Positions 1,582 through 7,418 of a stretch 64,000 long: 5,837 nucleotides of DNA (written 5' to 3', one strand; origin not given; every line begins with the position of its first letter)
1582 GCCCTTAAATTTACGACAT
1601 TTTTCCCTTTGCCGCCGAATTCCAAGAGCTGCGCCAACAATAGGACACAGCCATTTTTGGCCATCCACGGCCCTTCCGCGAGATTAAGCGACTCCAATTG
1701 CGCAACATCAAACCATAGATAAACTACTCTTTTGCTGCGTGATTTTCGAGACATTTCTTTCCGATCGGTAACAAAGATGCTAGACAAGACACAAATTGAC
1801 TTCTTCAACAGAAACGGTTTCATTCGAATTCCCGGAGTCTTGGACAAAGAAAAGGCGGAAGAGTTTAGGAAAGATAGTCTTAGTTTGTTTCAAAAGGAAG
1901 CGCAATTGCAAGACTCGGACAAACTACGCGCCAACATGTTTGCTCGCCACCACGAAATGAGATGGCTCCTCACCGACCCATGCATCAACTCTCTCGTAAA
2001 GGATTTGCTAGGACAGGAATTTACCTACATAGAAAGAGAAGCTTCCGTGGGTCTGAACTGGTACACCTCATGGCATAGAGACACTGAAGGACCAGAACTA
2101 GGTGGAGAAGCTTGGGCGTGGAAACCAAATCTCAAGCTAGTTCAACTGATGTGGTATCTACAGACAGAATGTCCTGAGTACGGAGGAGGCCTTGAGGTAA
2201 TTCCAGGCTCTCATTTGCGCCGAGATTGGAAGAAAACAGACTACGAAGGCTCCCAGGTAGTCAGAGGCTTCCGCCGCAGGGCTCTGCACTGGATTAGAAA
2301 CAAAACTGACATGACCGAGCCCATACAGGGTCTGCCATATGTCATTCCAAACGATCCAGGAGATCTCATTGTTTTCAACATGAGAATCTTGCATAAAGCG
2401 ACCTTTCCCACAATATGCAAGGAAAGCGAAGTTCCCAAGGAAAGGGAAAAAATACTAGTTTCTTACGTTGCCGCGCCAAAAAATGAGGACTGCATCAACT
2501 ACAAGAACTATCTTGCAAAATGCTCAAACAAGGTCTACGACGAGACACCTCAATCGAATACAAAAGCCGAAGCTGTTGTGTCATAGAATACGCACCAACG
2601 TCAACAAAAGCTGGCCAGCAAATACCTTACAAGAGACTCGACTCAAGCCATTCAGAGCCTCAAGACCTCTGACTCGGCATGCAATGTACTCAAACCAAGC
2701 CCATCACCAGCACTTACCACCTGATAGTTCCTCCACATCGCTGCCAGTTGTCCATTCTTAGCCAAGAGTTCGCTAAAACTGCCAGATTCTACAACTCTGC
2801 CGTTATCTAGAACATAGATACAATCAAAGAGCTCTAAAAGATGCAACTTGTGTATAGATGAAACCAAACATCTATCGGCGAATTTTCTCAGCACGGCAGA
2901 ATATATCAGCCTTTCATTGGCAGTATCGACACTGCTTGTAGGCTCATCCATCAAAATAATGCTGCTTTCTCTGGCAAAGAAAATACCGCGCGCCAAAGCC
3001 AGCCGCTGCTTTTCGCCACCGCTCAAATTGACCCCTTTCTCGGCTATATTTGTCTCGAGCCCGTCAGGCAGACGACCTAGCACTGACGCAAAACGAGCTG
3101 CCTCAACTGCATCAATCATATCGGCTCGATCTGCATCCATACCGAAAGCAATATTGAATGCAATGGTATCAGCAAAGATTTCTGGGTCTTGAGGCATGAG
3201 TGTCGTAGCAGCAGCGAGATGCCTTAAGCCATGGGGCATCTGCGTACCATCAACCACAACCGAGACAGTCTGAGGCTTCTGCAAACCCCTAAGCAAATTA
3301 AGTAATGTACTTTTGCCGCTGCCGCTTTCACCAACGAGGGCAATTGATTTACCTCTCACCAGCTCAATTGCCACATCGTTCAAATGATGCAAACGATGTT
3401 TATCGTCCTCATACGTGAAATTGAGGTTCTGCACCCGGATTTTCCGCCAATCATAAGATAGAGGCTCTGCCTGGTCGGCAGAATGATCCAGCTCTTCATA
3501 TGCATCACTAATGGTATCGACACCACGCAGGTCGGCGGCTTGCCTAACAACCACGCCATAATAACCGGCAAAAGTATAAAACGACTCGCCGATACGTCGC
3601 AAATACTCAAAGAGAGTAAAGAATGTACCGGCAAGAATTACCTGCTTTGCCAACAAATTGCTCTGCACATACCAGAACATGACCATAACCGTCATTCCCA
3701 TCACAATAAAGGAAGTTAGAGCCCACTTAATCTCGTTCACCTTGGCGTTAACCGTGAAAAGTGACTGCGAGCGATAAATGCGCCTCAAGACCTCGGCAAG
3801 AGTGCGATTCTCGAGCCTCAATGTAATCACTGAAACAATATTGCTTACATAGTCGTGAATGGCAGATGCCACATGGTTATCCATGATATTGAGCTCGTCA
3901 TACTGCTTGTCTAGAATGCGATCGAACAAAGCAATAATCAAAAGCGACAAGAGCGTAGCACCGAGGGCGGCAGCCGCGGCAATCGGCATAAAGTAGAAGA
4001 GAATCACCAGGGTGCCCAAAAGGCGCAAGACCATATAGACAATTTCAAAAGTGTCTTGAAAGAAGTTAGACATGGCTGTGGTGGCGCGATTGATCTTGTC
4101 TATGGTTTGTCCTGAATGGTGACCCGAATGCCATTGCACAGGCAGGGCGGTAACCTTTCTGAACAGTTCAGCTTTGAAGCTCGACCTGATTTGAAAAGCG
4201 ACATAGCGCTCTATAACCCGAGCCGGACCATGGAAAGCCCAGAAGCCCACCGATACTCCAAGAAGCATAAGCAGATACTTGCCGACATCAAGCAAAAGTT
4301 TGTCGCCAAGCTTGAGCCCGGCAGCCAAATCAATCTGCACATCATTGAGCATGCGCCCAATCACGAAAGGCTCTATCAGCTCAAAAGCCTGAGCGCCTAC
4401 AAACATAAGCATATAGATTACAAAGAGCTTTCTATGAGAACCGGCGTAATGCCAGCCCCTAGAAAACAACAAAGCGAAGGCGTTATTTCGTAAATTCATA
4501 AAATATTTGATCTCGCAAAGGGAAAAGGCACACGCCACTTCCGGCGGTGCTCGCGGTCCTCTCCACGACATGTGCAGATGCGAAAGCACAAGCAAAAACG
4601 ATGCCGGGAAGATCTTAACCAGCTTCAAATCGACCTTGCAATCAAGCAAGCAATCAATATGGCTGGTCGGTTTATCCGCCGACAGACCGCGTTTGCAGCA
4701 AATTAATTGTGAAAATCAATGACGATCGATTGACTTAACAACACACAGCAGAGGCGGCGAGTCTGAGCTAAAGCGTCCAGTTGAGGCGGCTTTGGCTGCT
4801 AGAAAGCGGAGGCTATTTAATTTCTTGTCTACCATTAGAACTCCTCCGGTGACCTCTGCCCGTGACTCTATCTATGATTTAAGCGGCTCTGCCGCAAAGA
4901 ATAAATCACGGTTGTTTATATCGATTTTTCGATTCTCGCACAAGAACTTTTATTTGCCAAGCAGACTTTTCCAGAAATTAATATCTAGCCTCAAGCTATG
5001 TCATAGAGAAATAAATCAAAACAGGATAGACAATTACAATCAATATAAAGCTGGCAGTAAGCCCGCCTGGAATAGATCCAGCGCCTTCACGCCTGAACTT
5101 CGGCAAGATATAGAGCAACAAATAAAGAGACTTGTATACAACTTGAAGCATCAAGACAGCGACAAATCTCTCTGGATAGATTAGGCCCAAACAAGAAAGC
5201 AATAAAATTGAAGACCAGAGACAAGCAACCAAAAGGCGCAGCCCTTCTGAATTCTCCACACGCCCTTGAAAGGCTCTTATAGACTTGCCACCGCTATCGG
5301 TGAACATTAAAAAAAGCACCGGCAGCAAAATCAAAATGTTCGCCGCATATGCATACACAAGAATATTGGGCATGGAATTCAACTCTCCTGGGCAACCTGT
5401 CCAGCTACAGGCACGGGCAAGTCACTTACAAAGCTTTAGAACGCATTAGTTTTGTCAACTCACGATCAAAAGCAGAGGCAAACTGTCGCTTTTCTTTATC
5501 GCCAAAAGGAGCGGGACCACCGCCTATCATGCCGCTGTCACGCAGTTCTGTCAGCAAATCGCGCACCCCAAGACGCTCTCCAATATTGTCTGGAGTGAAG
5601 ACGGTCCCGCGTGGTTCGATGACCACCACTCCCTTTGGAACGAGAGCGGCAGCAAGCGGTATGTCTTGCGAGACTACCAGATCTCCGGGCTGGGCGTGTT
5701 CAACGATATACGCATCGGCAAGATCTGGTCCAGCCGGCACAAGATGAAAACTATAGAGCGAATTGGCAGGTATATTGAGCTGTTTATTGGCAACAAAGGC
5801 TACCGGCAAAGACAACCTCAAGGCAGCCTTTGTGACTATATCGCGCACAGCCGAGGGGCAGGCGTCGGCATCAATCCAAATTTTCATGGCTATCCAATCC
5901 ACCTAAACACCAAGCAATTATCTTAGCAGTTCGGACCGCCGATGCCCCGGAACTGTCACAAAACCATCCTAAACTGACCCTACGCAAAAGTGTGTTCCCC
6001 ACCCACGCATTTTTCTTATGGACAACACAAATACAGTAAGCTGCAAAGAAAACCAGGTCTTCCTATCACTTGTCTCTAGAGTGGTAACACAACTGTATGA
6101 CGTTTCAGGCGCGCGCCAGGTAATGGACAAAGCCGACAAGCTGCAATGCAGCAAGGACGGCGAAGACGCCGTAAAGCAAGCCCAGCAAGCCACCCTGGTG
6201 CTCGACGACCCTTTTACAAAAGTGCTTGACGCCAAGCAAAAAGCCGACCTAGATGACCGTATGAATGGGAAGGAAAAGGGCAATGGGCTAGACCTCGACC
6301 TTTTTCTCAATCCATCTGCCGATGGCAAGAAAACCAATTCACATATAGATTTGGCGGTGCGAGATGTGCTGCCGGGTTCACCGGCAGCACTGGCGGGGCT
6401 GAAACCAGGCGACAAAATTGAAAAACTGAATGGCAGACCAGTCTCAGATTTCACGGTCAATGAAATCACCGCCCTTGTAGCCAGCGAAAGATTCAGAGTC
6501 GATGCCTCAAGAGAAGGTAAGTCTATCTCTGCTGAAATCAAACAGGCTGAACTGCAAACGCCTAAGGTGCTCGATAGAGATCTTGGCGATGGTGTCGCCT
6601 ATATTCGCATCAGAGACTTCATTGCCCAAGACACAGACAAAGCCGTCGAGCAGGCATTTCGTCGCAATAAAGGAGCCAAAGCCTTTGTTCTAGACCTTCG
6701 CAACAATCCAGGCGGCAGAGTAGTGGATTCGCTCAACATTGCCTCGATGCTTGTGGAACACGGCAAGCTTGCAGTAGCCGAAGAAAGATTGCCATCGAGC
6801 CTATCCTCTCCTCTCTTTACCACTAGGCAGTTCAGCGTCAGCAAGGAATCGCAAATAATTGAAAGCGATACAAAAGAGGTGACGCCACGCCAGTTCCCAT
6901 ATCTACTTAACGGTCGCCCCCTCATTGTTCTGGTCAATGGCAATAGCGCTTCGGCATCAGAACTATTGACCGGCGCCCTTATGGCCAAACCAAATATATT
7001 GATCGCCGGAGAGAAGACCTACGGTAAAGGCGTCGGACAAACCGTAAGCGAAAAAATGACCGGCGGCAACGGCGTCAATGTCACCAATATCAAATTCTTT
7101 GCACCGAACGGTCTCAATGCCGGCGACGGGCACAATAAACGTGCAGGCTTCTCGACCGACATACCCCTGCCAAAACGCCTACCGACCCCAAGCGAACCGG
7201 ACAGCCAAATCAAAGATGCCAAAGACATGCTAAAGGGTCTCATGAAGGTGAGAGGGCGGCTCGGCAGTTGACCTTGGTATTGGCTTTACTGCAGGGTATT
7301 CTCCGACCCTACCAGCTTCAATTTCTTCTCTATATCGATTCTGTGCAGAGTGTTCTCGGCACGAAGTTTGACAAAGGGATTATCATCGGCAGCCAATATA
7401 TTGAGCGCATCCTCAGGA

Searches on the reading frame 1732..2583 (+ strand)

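Call 62: search_protein_families(library=pfam, proteins=[window:1732-2583:+], max_evalue=0.00001)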
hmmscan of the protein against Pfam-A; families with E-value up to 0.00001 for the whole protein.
window:1732-2583:+ (284 aa): 1 family
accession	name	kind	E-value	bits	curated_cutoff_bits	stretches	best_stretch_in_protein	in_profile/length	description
PF05721.19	PhyH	-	9.1e-13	49.4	22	1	25-223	1-202/213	Phytanoyl-CoA dioxygenase (PhyH)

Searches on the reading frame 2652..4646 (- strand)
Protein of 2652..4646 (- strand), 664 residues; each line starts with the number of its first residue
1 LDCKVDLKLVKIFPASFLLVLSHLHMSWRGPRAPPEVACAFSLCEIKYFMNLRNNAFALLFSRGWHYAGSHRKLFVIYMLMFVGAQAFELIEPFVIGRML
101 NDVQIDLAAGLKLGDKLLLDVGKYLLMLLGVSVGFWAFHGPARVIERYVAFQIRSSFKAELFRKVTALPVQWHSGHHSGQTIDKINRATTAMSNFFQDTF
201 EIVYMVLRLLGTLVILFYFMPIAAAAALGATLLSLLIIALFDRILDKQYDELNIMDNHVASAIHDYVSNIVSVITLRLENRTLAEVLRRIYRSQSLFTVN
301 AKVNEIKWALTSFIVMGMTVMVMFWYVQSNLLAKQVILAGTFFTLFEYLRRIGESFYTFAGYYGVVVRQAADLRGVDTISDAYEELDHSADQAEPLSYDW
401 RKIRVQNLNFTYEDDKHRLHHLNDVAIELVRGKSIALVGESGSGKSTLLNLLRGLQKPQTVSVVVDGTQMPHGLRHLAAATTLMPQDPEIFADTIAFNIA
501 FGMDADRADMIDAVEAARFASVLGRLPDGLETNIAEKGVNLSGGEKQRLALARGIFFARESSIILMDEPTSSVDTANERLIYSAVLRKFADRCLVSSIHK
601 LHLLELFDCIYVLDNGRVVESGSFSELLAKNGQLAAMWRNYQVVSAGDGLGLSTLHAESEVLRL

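Call 62: search_protein_families(library=pfam, proteins=[window:2652-4646:-], max_evalue=0.00001)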
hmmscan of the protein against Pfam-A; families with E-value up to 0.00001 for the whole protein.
window:2652-4646:- (664 aa): 3 families
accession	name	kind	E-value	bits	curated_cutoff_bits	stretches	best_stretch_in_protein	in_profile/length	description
PF00005.33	ABC_tran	-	1.7e-23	84.2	25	1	422-571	1-137/137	ABC transporter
PF00664.28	ABC_membrane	-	8.7e-15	55.6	28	1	76-346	2-267/274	ABC transporter transmembrane region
PF13304.12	AAA_21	-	6.6e-06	26.8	27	0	436-456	3-23/304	AAA domain, putative AbiEii toxin, Type IV TA system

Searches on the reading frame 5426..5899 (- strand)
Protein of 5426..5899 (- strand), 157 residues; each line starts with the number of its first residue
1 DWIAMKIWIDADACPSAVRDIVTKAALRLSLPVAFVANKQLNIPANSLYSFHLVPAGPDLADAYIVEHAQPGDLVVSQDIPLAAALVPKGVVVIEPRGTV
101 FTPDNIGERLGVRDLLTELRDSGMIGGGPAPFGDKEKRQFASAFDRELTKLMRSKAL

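Call 62: search_protein_families(library=pfam, proteins=[window:5426-5899:-], max_evalue=0.00001)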
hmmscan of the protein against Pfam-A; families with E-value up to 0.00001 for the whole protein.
window:5426-5899:- (157 aa): 1 family
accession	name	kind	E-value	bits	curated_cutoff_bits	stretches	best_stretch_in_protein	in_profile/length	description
PF02639.20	DUF188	-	5.5e-41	139.7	24.3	1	21-149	1-129/130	Uncharacterized BCR, YaiI/YqxD family COG1671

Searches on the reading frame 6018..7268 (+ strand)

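Call 62: search_protein_families(library=pfam, proteins=[window:6018-7268:+], max_evalue=0.00001)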
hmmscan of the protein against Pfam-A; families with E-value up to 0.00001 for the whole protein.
window:6018-7268:+ (417 aa): 4 families
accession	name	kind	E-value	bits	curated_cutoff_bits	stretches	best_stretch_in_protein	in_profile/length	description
PF03572.23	Peptidase_S41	-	1e-29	103.7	24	1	193-367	2-153/165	Peptidase family S41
PF17820.7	PDZ_6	-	4e-10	39.7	27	1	114-156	2-45/54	PDZ domain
PF00595.29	PDZ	-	9e-08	32.8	23.2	1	110-152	25-67/81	PDZ domain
PF13180.12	PDZ_2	-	7.9e-06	26.5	27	0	111-174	13-78/80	PDZ domain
